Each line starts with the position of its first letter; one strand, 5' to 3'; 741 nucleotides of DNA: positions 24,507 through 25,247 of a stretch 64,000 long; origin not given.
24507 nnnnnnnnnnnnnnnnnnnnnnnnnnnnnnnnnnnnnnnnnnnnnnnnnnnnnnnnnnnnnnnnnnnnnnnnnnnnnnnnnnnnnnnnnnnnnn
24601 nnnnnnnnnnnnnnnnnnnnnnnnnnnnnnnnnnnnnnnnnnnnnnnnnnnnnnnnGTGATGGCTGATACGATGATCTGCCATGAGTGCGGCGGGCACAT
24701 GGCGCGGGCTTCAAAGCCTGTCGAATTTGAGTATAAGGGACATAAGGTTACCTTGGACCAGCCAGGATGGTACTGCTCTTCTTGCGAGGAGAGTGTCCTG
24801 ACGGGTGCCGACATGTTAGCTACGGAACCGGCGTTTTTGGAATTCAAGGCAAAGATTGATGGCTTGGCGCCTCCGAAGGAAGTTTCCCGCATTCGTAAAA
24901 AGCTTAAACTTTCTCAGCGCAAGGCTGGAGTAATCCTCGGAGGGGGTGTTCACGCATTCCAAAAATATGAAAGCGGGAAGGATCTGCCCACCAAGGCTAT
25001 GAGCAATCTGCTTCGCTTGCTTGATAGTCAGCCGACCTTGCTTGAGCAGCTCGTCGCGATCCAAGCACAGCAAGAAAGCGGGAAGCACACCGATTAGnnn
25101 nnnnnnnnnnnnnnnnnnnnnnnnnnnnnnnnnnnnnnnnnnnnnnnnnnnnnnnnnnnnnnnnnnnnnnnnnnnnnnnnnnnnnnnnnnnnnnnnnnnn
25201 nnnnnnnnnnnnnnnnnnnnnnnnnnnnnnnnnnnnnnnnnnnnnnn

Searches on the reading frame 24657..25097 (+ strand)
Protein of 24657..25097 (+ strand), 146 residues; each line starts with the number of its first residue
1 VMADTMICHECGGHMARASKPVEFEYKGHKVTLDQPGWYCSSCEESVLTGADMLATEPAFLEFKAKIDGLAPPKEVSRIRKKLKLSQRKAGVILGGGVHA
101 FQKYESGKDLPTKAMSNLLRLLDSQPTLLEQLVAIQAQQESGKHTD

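Call 27: search_protein_families(library=pfam, proteins=[window:24657-25097:+], max_evalue=0.01)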
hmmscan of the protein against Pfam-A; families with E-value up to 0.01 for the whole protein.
window:24657-25097:+ (146 aa): 2 families
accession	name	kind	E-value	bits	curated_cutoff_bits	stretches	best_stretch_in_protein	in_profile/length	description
PF15731.11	MqsA_antitoxin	-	2.5e-28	99.2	30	1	6-132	1-130/131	Antitoxin component of bacterial toxin-antitoxin system, MqsA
PF24292.1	DUF7479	-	0.00095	19.7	27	1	5-47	2-40/60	Domain of unknown function (DUF7479)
